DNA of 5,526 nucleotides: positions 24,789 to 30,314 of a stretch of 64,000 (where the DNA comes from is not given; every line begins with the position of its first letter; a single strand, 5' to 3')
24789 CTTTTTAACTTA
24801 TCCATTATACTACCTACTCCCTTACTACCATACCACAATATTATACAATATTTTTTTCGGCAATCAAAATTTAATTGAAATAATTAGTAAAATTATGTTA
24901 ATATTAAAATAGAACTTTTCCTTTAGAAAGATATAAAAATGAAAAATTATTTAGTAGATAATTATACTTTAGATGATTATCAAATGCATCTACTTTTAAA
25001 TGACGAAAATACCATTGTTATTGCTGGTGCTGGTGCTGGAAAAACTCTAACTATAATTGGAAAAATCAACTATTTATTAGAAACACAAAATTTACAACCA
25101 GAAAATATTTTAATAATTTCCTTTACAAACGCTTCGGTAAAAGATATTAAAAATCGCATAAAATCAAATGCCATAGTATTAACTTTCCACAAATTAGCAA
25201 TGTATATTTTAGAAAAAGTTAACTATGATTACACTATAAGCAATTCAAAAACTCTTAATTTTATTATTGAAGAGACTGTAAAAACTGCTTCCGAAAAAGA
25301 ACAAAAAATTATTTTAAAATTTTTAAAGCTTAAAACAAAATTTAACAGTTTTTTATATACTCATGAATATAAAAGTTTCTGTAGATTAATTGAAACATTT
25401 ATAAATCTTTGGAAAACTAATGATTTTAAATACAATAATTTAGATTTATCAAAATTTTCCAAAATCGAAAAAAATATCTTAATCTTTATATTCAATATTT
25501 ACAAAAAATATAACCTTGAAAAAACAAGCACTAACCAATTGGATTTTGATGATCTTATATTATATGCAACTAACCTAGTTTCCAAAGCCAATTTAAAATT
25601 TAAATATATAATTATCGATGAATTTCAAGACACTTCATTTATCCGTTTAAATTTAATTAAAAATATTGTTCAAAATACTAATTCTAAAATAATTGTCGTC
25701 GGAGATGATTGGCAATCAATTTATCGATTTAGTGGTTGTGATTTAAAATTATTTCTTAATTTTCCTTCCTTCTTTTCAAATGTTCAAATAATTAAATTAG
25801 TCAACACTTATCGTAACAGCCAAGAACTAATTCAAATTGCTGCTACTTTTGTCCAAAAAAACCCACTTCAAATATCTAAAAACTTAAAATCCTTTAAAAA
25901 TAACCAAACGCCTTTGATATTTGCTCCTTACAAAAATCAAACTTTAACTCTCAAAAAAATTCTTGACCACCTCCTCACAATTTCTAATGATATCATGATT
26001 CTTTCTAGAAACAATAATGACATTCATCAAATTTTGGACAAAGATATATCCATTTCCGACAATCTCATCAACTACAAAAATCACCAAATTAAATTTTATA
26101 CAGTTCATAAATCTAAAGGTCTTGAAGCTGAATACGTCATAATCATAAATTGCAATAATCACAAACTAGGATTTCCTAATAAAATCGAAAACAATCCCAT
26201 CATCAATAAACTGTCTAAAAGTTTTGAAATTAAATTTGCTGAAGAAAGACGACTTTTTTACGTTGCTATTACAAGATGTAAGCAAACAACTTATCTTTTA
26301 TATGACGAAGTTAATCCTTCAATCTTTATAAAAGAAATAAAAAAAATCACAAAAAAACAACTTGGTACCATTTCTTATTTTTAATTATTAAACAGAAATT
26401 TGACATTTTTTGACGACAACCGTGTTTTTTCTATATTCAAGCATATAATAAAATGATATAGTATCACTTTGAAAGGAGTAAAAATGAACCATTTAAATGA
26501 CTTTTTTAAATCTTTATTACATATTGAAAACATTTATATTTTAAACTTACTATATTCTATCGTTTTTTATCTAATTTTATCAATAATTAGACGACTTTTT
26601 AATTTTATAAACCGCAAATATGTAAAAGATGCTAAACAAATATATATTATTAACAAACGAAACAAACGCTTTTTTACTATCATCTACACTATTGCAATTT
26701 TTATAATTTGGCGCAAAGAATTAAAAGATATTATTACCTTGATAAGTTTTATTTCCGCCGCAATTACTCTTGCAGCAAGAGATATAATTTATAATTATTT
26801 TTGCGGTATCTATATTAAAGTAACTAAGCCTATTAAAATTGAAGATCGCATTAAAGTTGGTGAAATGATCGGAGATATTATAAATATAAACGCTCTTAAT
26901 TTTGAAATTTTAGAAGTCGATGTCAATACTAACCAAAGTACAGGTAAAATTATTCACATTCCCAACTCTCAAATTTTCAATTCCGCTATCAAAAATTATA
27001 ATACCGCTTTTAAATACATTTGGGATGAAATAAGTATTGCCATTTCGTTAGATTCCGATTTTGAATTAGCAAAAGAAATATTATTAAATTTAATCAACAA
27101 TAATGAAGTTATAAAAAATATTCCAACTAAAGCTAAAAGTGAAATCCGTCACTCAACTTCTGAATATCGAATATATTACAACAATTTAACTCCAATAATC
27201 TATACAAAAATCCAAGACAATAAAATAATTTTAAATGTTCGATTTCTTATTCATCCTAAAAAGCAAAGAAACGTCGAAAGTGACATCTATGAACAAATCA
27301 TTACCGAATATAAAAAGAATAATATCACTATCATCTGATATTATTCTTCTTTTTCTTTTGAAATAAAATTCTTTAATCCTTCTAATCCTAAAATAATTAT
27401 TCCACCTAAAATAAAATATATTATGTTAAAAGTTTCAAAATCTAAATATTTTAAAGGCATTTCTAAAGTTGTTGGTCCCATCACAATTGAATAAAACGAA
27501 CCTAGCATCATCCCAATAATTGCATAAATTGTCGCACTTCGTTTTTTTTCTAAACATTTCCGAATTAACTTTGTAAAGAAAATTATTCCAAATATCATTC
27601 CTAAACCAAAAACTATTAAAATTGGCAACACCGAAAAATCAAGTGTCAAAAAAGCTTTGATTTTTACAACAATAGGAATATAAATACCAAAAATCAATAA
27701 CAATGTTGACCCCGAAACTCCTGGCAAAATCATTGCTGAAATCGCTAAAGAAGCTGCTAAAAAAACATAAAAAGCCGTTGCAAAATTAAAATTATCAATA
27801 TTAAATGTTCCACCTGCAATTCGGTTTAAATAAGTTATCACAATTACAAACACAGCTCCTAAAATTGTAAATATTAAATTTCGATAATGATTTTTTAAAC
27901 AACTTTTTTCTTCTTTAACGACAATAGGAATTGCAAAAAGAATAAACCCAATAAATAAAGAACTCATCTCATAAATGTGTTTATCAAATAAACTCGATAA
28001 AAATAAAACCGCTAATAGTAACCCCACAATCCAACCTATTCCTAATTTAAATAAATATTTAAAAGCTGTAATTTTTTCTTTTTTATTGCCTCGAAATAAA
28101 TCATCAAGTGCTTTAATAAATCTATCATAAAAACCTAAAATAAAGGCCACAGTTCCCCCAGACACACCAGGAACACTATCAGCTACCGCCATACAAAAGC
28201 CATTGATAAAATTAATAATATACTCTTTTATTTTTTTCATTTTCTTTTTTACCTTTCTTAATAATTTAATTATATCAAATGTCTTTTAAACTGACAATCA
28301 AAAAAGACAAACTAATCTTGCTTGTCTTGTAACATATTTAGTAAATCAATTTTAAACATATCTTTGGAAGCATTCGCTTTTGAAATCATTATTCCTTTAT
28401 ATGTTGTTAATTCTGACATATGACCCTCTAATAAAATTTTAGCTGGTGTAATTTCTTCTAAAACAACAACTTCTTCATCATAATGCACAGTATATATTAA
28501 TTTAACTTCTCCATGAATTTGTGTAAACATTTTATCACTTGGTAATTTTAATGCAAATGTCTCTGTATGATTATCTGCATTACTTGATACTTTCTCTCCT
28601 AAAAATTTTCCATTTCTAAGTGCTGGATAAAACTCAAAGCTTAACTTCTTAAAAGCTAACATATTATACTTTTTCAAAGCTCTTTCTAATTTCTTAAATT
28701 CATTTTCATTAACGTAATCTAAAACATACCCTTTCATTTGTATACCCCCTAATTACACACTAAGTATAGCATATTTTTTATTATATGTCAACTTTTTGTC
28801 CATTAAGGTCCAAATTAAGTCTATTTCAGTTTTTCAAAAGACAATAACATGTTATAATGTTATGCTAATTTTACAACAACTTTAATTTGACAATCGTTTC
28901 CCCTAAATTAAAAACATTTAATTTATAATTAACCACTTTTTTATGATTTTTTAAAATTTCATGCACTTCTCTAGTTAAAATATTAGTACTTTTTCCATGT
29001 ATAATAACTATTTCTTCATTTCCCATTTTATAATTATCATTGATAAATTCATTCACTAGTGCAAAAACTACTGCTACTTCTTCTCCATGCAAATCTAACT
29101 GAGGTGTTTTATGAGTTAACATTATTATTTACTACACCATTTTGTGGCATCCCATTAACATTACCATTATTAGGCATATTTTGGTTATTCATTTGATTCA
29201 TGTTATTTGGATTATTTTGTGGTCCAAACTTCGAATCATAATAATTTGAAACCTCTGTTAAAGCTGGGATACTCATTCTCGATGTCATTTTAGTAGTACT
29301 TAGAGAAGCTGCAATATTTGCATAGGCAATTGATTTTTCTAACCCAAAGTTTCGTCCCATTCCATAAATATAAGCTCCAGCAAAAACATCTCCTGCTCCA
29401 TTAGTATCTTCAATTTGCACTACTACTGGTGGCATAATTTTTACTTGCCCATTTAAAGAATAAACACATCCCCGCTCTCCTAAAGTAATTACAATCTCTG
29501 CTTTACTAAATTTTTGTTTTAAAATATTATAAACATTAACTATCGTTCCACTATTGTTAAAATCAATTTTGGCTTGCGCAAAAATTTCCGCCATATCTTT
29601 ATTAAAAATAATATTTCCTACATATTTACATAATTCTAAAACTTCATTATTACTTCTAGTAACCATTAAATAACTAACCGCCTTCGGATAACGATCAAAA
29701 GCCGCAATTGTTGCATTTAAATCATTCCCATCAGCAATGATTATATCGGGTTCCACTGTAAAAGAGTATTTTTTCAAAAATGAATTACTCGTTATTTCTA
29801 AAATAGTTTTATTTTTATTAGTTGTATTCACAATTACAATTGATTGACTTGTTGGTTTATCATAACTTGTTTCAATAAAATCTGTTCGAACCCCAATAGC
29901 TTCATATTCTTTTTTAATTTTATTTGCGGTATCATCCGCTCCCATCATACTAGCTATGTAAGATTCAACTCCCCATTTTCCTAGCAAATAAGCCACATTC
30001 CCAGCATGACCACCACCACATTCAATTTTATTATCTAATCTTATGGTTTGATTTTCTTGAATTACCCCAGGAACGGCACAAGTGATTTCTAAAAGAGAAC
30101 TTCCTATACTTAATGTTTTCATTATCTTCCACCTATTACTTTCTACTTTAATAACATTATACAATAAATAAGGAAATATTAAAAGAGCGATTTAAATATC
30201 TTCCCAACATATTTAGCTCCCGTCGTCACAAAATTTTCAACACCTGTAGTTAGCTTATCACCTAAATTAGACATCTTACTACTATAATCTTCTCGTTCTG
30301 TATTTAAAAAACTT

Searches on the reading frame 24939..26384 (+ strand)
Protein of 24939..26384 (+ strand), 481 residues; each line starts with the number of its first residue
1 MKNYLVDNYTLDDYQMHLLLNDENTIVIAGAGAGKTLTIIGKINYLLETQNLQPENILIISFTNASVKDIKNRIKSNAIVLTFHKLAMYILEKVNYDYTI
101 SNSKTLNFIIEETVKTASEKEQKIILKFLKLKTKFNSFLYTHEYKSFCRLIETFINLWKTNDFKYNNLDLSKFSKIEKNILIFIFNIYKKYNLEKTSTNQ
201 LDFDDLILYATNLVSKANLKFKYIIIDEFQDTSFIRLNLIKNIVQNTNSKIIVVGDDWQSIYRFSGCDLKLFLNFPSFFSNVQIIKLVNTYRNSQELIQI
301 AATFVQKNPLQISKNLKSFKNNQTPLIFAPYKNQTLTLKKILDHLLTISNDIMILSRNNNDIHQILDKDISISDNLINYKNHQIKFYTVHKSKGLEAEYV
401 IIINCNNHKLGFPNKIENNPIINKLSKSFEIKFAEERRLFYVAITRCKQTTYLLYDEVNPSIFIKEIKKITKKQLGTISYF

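Call 27: search_protein_families(library=pfam, proteins=[window:24939-26384:+], max_evalue=0.00001)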
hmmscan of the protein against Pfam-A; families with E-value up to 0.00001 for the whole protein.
window:24939-26384:+ (481 aa): 5 families
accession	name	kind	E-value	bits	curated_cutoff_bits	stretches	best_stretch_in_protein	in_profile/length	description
PF00580.27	UvrD-helicase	-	3e-45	155.4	23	1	22-278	13-269/271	UvrD/REP helicase N-terminal domain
PF13245.12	AAA_19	-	3.8e-21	76.1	25.1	1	20-264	9-133/134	AAA domain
PF13361.12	UvrD_C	-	6e-16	59.2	25.6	1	380-455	284-347/350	UvrD-like helicase C-terminal domain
PF13538.12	UvrD_C_2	-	1.5e-08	34.8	27.4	0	388-407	6-25/52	UvrD-like helicase C-terminal domain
PF13604.12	AAA_30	-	7.7e-06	26.2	27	0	218-259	87-127/191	AAA domain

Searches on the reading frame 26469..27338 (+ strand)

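Call 27: search_protein_families(library=pfam, proteins=[window:26469-27338:+], max_evalue=0.00001)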
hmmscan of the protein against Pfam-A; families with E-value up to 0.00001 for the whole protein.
window:26469-27338:+ (289 aa): 1 family
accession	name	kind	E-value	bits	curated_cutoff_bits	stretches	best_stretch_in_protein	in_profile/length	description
PF00924.24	MS_channel_2nd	-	2.4e-10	40.8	20.2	1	105-178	1-67/68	Mechanosensitive ion channel, beta-domain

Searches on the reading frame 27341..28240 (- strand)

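Call 27: search_protein_families(library=pfam, proteins=[window:27341-28240:-], max_evalue=0.00001)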
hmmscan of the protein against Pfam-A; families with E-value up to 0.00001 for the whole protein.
window:27341-28240:- (299 aa): 1 family
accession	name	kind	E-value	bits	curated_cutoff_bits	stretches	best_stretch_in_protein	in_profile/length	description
PF04018.18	VCA0040-like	-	2e-54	185.2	26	1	17-261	1-237/246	Undecaprenyl phosphate translocase-like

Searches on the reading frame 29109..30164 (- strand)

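Call 27: search_protein_families(library=pfam, proteins=[window:29109-30164:-], max_evalue=0.00001)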
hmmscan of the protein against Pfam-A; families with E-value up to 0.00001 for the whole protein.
window:29109-30164:- (351 aa): 1 family
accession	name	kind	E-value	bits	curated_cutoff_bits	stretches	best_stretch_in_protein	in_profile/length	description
PF00294.29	PfkB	-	4.6e-32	112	25.8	1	19-300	6-300/302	pfkB family carbohydrate kinase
